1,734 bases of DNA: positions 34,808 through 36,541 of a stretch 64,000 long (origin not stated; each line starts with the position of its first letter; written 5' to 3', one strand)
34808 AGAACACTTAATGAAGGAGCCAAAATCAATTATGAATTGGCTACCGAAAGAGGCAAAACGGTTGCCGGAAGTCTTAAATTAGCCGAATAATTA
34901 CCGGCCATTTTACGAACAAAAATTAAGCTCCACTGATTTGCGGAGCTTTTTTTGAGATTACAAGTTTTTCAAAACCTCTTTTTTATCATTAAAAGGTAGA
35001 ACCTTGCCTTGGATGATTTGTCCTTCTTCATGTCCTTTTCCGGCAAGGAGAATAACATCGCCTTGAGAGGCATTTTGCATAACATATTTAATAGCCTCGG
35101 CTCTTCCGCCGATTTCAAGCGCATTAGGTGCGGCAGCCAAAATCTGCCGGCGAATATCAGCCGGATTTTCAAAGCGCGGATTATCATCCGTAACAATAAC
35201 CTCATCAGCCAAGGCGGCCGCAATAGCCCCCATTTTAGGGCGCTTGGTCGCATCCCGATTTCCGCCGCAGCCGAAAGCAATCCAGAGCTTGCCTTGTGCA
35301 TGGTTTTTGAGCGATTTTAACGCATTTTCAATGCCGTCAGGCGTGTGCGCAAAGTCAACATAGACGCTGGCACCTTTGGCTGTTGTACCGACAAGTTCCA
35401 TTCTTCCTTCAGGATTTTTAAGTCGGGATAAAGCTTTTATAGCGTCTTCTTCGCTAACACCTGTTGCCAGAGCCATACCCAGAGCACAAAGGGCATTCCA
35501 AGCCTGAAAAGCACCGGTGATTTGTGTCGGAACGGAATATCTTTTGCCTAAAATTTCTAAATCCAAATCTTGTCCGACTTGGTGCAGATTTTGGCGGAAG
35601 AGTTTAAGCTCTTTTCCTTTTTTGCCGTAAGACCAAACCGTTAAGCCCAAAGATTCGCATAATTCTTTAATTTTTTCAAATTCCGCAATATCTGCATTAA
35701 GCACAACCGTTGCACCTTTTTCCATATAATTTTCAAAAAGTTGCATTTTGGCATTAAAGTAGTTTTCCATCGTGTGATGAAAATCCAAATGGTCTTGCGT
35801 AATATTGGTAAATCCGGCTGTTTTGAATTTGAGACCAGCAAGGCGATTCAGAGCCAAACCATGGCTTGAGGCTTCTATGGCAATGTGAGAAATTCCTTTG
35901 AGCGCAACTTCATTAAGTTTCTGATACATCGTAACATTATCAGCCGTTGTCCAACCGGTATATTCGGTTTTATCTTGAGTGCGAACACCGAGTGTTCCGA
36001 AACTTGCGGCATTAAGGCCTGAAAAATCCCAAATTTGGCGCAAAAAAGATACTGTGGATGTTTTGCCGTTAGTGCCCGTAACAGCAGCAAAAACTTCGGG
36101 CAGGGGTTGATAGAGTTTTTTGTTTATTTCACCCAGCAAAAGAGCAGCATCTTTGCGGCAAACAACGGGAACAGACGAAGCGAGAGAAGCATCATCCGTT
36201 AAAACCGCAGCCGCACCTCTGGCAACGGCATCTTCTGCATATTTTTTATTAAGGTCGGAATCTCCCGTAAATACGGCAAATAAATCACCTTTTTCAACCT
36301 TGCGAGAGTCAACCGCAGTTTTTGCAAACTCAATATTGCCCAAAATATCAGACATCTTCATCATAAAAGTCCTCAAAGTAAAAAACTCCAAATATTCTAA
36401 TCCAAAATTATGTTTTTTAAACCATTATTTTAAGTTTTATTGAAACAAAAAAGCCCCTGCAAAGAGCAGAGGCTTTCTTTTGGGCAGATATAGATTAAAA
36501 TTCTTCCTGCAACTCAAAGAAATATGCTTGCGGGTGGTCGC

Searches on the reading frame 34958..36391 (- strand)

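Call 44: search_protein_families(library=pfam, proteins=[window:34958-36391:-], max_evalue=0.0001)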
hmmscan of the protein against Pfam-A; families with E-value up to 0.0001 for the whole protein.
window:34958-36391:- (477 aa): 2 families
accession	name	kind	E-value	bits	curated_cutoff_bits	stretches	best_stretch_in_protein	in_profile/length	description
PF08245.18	Mur_ligase_M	-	1.5e-47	162.6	24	1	104-307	1-200/200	Mur ligase middle domain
PF02875.26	Mur_ligase_C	-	3.1e-35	122.2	28.4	1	329-453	1-127/127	Mur ligase, glutamate ligase domain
